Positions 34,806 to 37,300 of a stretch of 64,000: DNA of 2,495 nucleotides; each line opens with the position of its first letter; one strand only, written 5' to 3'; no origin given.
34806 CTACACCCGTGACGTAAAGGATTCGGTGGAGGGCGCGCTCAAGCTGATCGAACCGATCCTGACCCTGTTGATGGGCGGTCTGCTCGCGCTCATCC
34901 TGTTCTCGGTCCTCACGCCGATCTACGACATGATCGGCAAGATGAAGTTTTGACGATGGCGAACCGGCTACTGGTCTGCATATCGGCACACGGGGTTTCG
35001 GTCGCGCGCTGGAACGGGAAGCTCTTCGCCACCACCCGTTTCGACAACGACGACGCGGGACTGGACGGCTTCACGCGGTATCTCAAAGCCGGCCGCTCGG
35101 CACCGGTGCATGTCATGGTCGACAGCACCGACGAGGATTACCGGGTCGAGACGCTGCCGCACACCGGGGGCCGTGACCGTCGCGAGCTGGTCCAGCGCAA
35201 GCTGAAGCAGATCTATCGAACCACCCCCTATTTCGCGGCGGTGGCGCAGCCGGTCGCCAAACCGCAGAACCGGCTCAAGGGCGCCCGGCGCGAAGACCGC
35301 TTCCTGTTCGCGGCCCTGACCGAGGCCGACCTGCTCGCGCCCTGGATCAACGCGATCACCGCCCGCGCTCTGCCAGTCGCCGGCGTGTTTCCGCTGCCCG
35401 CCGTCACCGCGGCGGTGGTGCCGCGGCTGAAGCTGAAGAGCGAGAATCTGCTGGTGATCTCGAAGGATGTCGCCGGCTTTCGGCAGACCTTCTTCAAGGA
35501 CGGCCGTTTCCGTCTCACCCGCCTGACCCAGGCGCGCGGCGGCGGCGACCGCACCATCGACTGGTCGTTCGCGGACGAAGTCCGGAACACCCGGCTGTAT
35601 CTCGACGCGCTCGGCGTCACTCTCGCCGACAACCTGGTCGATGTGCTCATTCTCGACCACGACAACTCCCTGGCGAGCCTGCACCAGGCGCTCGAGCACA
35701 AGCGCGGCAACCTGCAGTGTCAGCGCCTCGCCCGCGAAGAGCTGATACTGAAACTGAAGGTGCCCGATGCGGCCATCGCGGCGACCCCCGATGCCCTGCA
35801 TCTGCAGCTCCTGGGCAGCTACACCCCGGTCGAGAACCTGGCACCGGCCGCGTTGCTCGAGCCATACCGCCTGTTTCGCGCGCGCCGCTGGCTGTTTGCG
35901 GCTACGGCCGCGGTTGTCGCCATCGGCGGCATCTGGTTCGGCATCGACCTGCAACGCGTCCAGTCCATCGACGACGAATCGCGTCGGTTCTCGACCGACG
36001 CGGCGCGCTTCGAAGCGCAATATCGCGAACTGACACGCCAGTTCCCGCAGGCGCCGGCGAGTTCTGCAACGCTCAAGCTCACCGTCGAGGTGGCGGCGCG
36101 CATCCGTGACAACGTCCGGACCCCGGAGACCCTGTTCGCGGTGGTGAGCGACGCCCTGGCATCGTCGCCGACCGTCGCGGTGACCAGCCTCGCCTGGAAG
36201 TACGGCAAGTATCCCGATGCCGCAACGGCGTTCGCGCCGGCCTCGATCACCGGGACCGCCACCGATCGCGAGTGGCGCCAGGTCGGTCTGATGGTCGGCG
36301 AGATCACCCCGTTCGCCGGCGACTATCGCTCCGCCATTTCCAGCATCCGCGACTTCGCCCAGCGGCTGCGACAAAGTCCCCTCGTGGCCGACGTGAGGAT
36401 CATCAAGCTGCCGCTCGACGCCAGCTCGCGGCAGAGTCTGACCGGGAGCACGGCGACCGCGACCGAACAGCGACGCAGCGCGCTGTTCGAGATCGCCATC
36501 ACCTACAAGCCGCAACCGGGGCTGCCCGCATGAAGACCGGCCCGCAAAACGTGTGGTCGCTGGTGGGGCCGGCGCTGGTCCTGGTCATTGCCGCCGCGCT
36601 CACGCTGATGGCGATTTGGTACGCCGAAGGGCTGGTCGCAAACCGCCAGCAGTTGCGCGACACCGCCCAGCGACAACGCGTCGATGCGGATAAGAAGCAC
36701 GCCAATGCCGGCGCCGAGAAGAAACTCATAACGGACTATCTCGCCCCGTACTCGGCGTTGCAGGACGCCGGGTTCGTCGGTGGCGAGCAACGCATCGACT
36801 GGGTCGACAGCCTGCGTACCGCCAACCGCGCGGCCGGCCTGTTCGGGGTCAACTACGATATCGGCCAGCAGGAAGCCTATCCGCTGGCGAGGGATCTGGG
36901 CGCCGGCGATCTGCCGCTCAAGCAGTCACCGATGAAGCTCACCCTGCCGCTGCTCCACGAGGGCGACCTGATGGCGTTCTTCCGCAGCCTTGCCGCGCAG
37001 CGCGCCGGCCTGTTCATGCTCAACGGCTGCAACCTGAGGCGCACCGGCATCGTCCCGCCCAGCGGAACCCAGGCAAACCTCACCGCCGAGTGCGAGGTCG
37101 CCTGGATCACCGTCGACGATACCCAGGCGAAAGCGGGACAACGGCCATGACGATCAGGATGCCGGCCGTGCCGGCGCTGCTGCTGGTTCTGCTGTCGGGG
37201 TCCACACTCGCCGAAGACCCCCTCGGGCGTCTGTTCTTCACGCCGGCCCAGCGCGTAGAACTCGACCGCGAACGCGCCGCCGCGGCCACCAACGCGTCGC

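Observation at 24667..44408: Atypical MSH/T2SS-like type IV filament locus (~19.7 kb, 17 genes) sitting in the conserved mla | kdsD-lpt-rpoN junction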

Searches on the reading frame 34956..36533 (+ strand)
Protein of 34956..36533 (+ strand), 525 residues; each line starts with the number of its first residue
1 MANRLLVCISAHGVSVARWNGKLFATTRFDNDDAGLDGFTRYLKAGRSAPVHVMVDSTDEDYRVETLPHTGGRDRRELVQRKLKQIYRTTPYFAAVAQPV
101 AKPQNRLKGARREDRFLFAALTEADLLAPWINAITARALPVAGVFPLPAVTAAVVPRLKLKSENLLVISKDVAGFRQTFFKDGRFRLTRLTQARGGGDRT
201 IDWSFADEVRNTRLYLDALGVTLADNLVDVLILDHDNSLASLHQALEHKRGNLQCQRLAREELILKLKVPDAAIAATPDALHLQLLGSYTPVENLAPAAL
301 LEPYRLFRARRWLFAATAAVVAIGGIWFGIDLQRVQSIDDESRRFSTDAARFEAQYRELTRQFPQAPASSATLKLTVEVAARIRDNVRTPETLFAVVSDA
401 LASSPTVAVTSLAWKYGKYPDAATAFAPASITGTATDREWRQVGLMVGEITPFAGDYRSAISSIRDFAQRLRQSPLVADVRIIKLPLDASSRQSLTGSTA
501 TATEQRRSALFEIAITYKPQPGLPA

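Call 5: search_protein_families(library=pfam, proteins=[window:34956-36533:+], max_evalue=0.01)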
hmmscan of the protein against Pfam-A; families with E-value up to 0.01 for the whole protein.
window:34956-36533:+ (525 aa): 0 families

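Call 7: search_protein_families(library=ncbifam, proteins=[window:34956-36533:+], max_evalue=0.01)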
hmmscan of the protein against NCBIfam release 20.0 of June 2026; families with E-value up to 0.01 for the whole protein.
window:34956-36533:+ (525 aa): 0 families

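Call 10: find_homologous_proteins(query=window:34956-36533:+, max_evalue=0.001)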
Query window:34956-36533:+ (525 aa): 183 proteins with E <= 0.001 among 8000 candidates; the best 120 are listed.
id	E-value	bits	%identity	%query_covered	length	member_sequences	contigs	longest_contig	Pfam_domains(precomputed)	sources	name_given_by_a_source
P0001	0.0e+0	1100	96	100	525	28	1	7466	-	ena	-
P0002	1.5e-287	972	83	100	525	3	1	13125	-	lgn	-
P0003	4.1e-281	951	81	100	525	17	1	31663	-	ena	-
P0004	4.4e-202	690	59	99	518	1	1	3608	-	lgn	-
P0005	9.5e-202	689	60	99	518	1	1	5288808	-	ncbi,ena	-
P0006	3.5e-200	684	59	99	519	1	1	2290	-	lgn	-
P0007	1.7e-199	682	59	99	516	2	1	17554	-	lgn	-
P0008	2.6e-199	681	60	99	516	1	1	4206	-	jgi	jgi:hypothetical protein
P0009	4.0e-197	674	59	99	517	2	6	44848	-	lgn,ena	-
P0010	1.5e-196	672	60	99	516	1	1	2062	-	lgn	-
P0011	4.2e-196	671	58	99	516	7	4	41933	-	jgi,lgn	-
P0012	1.0e-195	669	59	99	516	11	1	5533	-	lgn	-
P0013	5.4e-194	664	58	99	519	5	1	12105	-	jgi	jgi:hypothetical protein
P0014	3.8e-188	644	56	100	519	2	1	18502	-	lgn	-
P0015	5.8e-185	634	56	99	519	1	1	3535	-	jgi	-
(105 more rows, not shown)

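Call 12: find_related_loci(query=A1, collection=genome_contigs, flank=10000)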
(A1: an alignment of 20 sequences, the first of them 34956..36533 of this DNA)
Query A1 (525 aa) in genome_contigs; peptide patterns used: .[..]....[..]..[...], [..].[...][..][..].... (x = any residue, [..] = any of these).
450 stretches matched a pattern; 424 encode a relative of the query (tblastn E <= 1e-3); the best 80 are kept; 80 distinct loci.
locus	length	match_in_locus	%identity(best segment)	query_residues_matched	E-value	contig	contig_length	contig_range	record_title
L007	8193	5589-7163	95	1-525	0e+0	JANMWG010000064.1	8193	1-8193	MAG: Betaproteobacteria bacterium isolate OTE_88_metabat_364 OTE_88_k141_3462850, whole genome shotgun sequence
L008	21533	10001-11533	60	1-518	0e+0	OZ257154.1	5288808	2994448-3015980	MAG: Burkholderiales bacterium isolate 5a1f4b7f-29eb-4d11-b998-9e1cb223b6c6 genome assembly, chromosome: 1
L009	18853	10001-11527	59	1-518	0e+0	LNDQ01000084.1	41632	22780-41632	MAG: Betaproteobacteria bacterium Ga0077523 Ga0077523_1065.1, whole genome shotgun sequence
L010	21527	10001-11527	58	1-518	0e+0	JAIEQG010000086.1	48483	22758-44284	MAG: Burkholderiales bacterium isolate co.spades.DASTOOL.2.5kb_123 c_000000442788, whole genome shotgun sequence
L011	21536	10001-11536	58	1-521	0e+0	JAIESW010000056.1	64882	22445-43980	MAG: Burkholderiales bacterium isolate co.spades.METABAT.2.5kb_110 c_000000443706, whole genome shotgun sequence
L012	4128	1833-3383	53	1-522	2e-178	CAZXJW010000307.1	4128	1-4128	MAG TPA_asm: uncultured Rhodocyclaceae bacterium isolate binchicken_co311_6 genome assembly, contig: NODE_29075_length_4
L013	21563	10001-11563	48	1-524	2e-152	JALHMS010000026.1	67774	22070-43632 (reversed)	MAG: Burkholderiales bacterium isolate Bin_40_2 c_000000002280, whole genome shotgun sequence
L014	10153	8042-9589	47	5-522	2e-148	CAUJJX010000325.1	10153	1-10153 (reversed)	MAG: Pseudomonadota bacterium isolate KLAP10 genome assembly, contig: KLAP10_362944, whole genome shotgun sequence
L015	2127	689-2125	48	1-486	2e-155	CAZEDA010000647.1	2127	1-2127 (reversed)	MAG TPA_asm: uncultured Rhodocyclaceae bacterium isolate binchicken_co214_147 genome assembly, contig: NODE_96786_length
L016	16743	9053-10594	44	1-518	1e-142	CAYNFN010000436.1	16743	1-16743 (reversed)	MAG TPA_asm: uncultured Alcaligenaceae bacterium isolate binchicken_co165_55 genome assembly, contig: k141_2218199, whol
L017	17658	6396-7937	45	1-518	8e-142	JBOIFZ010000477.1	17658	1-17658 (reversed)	MAG: Burkholderiales bacterium isolate H1-B1_metabat2.bin.59_sub k127_2036062, whole genome shotgun sequence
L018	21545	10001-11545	46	1-518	7e-142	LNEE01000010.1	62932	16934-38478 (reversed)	MAG: Betaproteobacteria bacterium Ga0077532 Ga0077532_109.1, whole genome shotgun sequence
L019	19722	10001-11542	45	1-518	1e-141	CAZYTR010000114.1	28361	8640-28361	MAG TPA_asm: uncultured Alcaligenaceae bacterium isolate binchicken_co165_118 genome assembly, contig: k141_235878, whol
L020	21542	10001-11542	45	1-518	4e-141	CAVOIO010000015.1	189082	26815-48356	MAG: uncultured beta proteobacterium isolate MFD10007.bin.2.188 genome assembly, contig: contig_28441, whole genome shot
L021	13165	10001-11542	44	1-518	5e-141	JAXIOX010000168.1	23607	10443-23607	MAG: Burkholderiales bacterium isolate Fractures_MAG_04 c_000000066408, whole genome shotgun sequence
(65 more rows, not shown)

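Call 35: predict_structure(alignment_id=A1)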
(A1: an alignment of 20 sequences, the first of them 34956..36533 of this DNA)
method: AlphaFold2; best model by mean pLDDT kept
length: 525 residues; sequences in the alignment: 20
mean_pLDDT: 78.6   pTM: 0.59
mean pLDDT of the five models: 78.6, 74.2, 73.4, 70.5, 69.0
residues with pLDDT >= 90: 172; 70-90: 220; 50-70: 77; < 50: 56
segments of 3 or more residues with pLDDT < 50: 196-198, 337-339, 341-346, 348-350, 359-366, 371-373, 430-434, 489-506
pLDDT, mean of each block of 10 residues (from residue 1): 88 94 94 95 85 86 84 89 89 86 59 86 88 91 93 90 90 89 85 58 79 76 81 90 82 88 93 94 93 90 86 71 62 50 45 46 44 54 61 88 88 85 74 55 89 81 92 91 71 38 53 87 54
secondary structure, 60 per line:
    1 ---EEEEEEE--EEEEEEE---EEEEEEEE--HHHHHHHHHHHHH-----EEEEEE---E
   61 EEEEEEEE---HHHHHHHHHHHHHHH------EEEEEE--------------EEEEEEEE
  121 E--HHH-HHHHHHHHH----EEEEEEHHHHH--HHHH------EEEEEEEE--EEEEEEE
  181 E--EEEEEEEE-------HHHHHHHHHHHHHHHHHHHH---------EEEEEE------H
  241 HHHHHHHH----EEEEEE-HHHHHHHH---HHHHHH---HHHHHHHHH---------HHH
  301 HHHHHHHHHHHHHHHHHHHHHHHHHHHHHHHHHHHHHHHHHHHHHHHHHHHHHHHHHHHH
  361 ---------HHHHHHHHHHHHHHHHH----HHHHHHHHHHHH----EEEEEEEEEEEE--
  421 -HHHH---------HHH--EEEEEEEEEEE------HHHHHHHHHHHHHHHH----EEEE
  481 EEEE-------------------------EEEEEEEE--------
elements in order: E4-10 E13-19 E23-30 H33-45 E51-56 E60-68 H72-86 E93-98 E113-121 H128-136 E141-146 H147-151 H154-157 E164-171 E174-181 E184-191 H199-218 E228-233 H240-248 E253-258 H260-267 H271-276 H280-288 H298-360 H370-386 H391-402 E407-418 H422-425 E440-450 H457-472 E477-484 E510-517

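Call 38: fold_search(model_id=the predicted structure, library=pdb)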
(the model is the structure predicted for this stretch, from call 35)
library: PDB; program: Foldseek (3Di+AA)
matches with E <= 10: 1196; with E <= 0.001: 63
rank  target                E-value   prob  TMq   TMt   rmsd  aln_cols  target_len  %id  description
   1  5eou_B                4.0e-11  1.00  0.42  0.58   5.4       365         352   15  Pseudomonas aeruginosa PilM:PilN1-12 bound to ATP (released 2016-04-27)
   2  5eox_B                4.7e-11  1.00  0.36  0.49   6.7       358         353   14  Pseudomonas aeruginosa PilM bound to ADP (released 2016-04-27)
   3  5eoy_B                5.6e-11  1.00  0.36  0.50   6.6       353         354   15  Pseudomonas aeruginosa SeMet-PilM bound to ADP (released 2016-04-27)
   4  5eoy_A                5.9e-11  1.00  0.36  0.49   6.7       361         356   15  Pseudomonas aeruginosa SeMet-PilM bound to ADP (released 2016-04-27)
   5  2ych_A                8.8e-11  1.00  0.37  0.52   6.4       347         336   14  PilM-PilN type IV pilus biogenesis complex (released 2011-05-11)
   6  5eou_A                1.1e-10  1.00  0.38  0.55   6.1       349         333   14  Pseudomonas aeruginosa PilM:PilN1-12 bound to ATP (released 2016-04-27)
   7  3jc8_Ma               1.2e-10  1.00  0.37  0.52   6.9       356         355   13  Architectural model of the type IVa pilus machine in a piliated state (released 2016-03-16)
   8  5eq6_B                3.4e-10  1.00  0.36  0.49   6.5       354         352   15  Pseudomonas aeruginosa PilM bound to AMP-PNP (released 2016-04-27)
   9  5eox_A                6.0e-10  1.00  0.36  0.50   6.8       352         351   14  Pseudomonas aeruginosa PilM bound to ADP (released 2016-04-27)
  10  3wt0_D                1.3e-09  1.00  0.33  0.43   8.8       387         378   11  Crystal Structure Analysis of Cell Division Protein (released 2015-04-29)
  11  5eq6_A                1.5e-09  1.00  0.37  0.50   6.4       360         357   16  Pseudomonas aeruginosa PilM bound to AMP-PNP (released 2016-04-27)
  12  3wt0_C                6.0e-09  1.00  0.35  0.45   7.2       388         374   11  Crystal Structure Analysis of Cell Division Protein (released 2015-04-29)
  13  4pht_Y                1.2e-08  1.00  0.26  0.53   9.3       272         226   12  ATPase GspE in complex with the cytoplasmic domain of GspL from the Vibrio vulnificus type II Secretion system (released 2014-11-26)
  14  3wqt_C                2.0e-08  1.00  0.35  0.47   7.1       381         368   10  Staphylococcus aureus FtsA complexed with AMPPNP (released 2014-10-08)
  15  3wt0_A                2.0e-08  1.00  0.34  0.44   7.4       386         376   10  Crystal Structure Analysis of Cell Division Protein (released 2015-04-29)
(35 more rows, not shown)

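Call 63: search_protein_representatives(alignment_id=A1)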
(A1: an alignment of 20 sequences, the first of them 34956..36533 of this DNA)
Query: 20 sequences, 516 profile positions. Proteins with E-value up to 0.001 (for the whole library): 2905; up to 1e-10: 2283; up to 1e-30: 1205. The best 150 are listed.
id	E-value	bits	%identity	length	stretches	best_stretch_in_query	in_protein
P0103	7.2e-224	760.5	-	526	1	1-515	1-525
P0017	2.7e-211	719.1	-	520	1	1-514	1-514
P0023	1.3e-208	710.2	-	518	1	1-515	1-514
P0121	1.4e-201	687.0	-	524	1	1-515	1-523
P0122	1.7e-194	663.7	-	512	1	1-515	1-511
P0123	2.6e-188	643.2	-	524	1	1-514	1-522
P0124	8.3e-188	641.6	-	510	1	1-515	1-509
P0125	1.4e-187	640.8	-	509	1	1-515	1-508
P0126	3.4e-184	629.6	-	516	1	1-515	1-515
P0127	5.7e-176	602.5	-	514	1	1-515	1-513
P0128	6.2e-175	599.1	-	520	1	1-514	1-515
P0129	1.4e-173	594.6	-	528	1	1-515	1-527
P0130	4.3e-172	589.7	-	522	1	1-514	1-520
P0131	4.9e-170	582.9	-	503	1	1-515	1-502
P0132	4.3e-169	579.8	-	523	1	3-515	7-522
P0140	4.0e-160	550.2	-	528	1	1-515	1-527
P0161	6.1e-128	444.0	-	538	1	1-515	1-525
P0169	2.3e-121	422.3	-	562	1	2-515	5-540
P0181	1.4e-110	386.7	-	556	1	3-514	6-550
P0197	2.9e-103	362.6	-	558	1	2-515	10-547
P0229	1.0e-94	334.4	-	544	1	1-513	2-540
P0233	6.4e-94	331.8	-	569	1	34-512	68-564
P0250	6.3e-91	321.9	-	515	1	1-513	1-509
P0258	1.8e-90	320.4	-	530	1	3-513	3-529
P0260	2.2e-90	320.1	-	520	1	6-514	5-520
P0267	6.1e-89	315.4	-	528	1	1-511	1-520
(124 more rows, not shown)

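Call 64: list_cluster_members(proteins=[P0267, P0260, P0250, P0233, P0229, P0197, P0181, P0169, P0161, P0140])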
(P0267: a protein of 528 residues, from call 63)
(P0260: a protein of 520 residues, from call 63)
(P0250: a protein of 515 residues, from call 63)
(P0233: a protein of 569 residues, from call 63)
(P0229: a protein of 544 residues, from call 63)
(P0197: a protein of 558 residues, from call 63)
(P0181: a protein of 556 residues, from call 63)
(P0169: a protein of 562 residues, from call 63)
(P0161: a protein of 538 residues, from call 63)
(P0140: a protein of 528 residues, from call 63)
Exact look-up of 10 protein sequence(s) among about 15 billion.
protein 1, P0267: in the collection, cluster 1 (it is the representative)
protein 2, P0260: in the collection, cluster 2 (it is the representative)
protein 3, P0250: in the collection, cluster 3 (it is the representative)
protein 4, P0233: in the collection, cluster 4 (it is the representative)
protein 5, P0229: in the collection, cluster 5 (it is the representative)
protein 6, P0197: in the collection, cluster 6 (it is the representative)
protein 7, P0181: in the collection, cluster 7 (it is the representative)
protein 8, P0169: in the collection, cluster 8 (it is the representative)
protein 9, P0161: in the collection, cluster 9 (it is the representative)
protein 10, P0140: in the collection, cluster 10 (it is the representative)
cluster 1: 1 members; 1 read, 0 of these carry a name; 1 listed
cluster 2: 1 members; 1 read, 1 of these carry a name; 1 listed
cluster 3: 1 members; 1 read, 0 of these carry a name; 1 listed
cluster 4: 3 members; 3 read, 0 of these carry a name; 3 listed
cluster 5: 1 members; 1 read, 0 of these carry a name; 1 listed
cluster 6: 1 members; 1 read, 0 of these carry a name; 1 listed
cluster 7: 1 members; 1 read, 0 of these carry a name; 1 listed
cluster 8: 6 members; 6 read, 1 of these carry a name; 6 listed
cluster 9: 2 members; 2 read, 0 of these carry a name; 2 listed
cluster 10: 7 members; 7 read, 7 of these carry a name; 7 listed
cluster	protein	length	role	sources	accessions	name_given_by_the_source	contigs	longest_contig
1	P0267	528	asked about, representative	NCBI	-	-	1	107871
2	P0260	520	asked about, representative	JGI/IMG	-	hypothetical protein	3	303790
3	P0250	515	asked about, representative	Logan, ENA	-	-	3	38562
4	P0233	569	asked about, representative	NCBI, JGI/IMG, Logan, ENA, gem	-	-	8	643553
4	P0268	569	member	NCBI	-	-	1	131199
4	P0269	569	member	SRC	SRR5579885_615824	-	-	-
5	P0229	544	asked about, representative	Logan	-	-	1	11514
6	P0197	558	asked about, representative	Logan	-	-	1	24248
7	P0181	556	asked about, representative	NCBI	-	-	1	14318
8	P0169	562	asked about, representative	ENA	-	-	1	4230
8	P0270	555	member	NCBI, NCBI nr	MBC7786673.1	MAG: hypothetical protein H7Z18_04275 [Methylophilaceae bacterium] | hypothetical protein [Methylophilaceae bacterium]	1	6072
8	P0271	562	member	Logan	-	-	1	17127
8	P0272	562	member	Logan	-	-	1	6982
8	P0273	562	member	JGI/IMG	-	-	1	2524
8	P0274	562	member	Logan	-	-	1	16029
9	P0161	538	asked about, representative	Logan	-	-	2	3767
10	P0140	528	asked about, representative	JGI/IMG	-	hypothetical protein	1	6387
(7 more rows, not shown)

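Call 65: find_encoding_contigs(protein=P0233, flank=10000, max_places=2)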
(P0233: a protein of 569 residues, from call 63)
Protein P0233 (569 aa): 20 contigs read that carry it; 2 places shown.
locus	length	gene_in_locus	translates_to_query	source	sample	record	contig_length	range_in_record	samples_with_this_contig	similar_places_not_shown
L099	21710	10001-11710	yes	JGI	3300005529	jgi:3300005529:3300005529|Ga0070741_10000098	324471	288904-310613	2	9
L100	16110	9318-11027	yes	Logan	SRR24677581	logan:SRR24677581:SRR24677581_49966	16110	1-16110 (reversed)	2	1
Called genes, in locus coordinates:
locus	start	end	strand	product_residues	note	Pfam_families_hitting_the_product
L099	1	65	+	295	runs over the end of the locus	PF02219:MTHFR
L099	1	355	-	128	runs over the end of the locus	-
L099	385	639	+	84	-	-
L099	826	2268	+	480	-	PF00072:Response_reg, PF00158:Sigma54_activat, PF14532:Sigma54_activ_2, PF07728:AAA_5 (weak), PF25601:AAA_lid_14, PF02954:HTH_8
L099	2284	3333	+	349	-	PF13191:AAA_16, PF13401:AAA_22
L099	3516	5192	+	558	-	PF07660:STN (weak), PF07655:Secretin_N_2 (weak), PF00263:Secretin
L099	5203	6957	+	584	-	PF00515:TPR_1 (faint), PF07719:TPR_2 (faint), PF13174:TPR_6 (faint), PF13176:TPR_7 (faint), PF13181:TPR_8 (faint), PF13414:TPR_11 (faint), PF14559:TPR_19 (weak), PF13432:TPR_16 (weak), +4 more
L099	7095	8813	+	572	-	PF13401:AAA_22 (faint), PF05157:MshEN, PF00437:T2SSE, PF13173:AAA_14 (faint), PF13191:AAA_16 (faint)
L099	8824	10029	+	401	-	PF28597:T2SSF_N (weak), PF00482:T2SSF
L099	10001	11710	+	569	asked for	-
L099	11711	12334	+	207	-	-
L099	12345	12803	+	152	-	-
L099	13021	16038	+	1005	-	-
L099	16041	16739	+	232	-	PF07963:N_methyl (weak)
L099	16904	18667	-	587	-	PF02518:HATPase_c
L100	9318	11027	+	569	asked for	-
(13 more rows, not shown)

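Call 108: find_encoding_contigs(protein=P0258, flank=10000, max_places=2)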
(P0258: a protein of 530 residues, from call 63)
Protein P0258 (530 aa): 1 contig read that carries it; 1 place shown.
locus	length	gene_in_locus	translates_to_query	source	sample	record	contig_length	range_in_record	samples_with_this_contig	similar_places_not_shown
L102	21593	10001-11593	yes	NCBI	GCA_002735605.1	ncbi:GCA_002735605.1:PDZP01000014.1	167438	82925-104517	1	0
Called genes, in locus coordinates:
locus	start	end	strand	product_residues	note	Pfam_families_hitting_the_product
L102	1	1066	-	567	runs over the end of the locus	PF05157:MshEN, PF25199:nSTAND_NTPase5 (faint), PF00437:T2SSE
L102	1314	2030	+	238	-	PF00005:ABC_tran, PF13304:AAA_21 (weak)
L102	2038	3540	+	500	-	PF13401:AAA_22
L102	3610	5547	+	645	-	PF07655:Secretin_N_2, PF00263:Secretin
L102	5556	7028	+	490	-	PF07719:TPR_2 (faint), PF13174:TPR_6 (faint), PF13181:TPR_8 (faint), PF23914:TPR_CcmH_CycH (faint), PF13432:TPR_16, PF14559:TPR_19, PF13424:TPR_12 (weak), PF13432:TPR_16 (weak), +5 more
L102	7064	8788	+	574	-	PF05157:MshEN, PF00437:T2SSE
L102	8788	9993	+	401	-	PF28597:T2SSF_N, PF00482:T2SSF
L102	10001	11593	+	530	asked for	-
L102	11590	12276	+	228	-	-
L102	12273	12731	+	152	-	-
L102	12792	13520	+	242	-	PF07963:N_methyl (weak)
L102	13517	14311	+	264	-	PF12730:ABC2_membrane_4 (weak), PF12698:ABC2_membrane_3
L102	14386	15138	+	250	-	-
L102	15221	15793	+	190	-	PF07963:N_methyl (weak)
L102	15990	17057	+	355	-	PF01636:APH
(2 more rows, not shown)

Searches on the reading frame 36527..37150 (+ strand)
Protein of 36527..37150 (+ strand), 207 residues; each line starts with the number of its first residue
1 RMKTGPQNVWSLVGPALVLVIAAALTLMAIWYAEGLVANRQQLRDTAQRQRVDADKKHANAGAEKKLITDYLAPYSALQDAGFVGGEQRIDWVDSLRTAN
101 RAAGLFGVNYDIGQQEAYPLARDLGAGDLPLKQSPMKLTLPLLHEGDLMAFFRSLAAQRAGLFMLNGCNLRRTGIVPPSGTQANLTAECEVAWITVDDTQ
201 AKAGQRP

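Call 5: search_protein_families(library=pfam, proteins=[window:36527-37150:+], max_evalue=0.01)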
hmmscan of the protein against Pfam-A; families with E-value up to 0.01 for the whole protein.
window:36527-37150:+ (207 aa): 0 families

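Call 7: search_protein_families(library=ncbifam, proteins=[window:36527-37150:+], max_evalue=0.01)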
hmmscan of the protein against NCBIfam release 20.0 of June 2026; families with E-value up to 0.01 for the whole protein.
window:36527-37150:+ (207 aa): 0 families

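Call 24: search_solved_structures(query=A2, max_evalue=10)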
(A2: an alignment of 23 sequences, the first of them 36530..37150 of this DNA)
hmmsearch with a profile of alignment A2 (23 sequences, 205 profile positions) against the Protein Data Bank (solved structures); distinct sequences matched with E-value up to 10: 4.
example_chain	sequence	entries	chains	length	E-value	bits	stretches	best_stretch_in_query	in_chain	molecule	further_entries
7etr_A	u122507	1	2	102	0.28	13.7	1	37-106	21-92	Transcriptional regulator CopG family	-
7olc_Lq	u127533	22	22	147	1.1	11.8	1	79-125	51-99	Putative 60S ribosomal protein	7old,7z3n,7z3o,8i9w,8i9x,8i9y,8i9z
6sw2_A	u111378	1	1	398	1.3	11.5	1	135-172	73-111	Probable FAD-dependent monooxygenase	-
2x3n_A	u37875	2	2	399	1.3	11.5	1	135-172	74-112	PROBABLE FAD-DEPENDENT MONOOXYGENASE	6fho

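Call 69: search_protein_families(library=pfam, proteins=[window:36530-37150:+], max_evalue=10)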
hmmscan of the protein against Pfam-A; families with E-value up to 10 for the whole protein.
window:36530-37150:+ (206 aa): 0 families
